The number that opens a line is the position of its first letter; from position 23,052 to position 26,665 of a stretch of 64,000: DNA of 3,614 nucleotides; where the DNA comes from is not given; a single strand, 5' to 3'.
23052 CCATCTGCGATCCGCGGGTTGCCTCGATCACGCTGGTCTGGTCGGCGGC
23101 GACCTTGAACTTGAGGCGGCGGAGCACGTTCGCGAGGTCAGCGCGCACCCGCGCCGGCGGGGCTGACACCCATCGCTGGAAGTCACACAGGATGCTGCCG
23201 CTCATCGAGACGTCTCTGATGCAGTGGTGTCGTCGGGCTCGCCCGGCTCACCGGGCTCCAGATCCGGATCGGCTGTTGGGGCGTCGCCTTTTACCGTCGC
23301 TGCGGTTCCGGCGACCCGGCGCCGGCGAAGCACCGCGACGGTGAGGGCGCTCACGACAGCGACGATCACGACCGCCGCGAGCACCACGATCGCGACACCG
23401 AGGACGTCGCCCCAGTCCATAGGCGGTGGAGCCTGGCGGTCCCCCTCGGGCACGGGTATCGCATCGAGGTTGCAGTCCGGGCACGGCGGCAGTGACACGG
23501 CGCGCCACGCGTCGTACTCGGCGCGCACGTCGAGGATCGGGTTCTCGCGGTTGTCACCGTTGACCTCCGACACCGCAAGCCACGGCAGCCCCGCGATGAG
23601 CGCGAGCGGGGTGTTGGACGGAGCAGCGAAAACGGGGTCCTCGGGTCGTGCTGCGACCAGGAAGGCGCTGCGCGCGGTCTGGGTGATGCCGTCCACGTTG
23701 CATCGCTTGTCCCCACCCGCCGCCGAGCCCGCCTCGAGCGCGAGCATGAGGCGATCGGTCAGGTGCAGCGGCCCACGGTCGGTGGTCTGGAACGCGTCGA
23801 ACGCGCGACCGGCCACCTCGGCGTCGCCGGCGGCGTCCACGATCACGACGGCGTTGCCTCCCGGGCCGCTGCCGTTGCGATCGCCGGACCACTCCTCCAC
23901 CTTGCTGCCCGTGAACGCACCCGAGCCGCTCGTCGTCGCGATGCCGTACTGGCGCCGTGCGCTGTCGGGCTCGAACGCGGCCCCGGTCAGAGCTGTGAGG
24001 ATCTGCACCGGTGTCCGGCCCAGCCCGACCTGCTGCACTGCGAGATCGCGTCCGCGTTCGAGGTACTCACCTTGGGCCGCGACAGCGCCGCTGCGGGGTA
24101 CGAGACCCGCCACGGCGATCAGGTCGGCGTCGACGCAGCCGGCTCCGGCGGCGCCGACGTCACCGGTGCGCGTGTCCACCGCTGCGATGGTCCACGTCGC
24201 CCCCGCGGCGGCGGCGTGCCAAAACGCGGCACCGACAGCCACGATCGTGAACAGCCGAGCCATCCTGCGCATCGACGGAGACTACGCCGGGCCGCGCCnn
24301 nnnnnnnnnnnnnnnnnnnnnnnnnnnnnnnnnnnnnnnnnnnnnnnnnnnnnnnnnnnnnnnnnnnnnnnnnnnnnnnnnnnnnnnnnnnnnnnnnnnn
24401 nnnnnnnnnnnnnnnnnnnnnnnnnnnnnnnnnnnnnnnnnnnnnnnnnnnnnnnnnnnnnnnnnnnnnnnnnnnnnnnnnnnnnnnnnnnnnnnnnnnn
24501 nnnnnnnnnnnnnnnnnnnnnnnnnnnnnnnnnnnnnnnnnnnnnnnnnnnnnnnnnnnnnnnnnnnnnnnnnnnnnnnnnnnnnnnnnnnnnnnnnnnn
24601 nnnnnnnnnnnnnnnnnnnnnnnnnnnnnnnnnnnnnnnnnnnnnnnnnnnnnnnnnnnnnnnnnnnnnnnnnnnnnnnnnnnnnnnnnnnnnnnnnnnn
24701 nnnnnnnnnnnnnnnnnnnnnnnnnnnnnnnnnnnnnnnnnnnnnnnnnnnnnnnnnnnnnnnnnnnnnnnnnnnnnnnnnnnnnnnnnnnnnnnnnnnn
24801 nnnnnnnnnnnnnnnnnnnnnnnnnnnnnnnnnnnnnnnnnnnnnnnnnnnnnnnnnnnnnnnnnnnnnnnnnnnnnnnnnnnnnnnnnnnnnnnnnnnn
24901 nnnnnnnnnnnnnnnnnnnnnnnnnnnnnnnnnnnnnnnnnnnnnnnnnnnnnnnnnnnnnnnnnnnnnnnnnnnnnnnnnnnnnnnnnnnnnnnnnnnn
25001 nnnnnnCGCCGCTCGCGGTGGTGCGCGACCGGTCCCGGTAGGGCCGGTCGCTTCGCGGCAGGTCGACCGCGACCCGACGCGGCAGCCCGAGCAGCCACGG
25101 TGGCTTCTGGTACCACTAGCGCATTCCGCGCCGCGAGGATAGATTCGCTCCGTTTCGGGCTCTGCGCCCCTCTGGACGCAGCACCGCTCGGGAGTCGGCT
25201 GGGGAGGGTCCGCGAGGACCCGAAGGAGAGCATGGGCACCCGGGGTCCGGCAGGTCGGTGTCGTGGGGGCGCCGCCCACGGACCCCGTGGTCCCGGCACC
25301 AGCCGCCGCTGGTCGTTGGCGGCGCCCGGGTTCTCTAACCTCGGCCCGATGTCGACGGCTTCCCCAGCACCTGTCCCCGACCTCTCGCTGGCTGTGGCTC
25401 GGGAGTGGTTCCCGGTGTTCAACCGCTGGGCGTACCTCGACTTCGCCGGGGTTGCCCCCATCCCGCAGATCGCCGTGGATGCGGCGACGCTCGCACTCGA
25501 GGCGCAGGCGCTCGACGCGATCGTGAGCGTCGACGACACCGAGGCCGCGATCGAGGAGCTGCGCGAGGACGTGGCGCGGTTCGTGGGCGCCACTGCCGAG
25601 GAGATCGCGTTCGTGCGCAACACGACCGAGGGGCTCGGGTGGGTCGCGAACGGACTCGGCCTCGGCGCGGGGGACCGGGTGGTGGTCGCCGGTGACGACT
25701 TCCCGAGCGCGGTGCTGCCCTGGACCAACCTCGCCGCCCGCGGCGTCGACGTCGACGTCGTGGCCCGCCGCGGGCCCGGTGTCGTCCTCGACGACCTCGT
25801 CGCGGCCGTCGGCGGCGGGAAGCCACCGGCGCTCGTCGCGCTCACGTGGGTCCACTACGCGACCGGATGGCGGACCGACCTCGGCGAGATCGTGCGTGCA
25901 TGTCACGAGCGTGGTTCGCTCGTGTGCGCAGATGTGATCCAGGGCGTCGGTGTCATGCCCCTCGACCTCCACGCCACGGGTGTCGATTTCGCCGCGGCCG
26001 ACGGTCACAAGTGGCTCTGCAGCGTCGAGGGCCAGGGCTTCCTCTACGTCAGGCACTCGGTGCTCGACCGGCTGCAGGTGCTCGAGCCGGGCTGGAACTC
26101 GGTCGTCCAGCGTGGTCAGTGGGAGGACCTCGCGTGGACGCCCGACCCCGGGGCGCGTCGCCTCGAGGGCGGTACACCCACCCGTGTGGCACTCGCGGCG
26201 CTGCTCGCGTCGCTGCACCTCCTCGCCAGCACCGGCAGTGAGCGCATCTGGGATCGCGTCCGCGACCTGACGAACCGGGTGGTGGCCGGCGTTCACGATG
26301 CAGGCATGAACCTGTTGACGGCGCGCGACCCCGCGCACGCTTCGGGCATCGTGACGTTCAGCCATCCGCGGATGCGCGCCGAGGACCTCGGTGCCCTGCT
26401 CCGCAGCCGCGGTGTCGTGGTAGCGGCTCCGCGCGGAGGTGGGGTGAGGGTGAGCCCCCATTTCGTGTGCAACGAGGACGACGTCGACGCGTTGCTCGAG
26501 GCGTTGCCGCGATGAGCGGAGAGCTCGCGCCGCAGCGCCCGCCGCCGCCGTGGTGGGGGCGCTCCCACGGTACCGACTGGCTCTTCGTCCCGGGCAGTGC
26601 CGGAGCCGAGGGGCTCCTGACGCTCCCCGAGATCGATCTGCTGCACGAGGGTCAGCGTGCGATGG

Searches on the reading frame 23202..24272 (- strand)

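Call 65: search_protein_families(library=pfam, proteins=[window:23202-24272:-], max_evalue=0.00001)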
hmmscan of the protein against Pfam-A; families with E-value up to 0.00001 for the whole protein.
window:23202-24272:- (356 aa): 1 family
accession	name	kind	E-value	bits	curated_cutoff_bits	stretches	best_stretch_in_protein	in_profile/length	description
PF06267.17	DUF1028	-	1e-19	71.5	26.2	1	26-209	1-169/193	Family of unknown function (DUF1028)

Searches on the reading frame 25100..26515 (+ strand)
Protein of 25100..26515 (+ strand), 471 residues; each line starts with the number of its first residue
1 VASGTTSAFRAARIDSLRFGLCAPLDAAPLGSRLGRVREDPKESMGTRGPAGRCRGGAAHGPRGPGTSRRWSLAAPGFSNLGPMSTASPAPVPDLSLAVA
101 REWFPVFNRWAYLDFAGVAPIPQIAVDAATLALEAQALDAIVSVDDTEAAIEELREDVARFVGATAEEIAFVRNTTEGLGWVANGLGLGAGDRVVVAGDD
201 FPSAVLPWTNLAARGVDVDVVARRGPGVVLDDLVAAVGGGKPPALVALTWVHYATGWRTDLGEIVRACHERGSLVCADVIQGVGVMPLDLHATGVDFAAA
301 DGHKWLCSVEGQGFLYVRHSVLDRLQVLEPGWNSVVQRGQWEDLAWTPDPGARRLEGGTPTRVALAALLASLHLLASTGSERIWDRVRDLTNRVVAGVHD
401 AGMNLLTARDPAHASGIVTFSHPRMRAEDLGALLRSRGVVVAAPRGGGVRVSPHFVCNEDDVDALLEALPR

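Call 65: search_protein_families(library=pfam, proteins=[window:25100-26515:+], max_evalue=0.00001)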
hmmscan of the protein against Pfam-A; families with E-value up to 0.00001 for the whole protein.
window:25100-26515:+ (471 aa): 1 family
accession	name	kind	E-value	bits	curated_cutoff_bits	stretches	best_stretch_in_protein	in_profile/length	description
PF00266.25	Aminotran_5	-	5.2e-50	170.9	21.5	1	112-446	2-338/371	Aminotransferase class-V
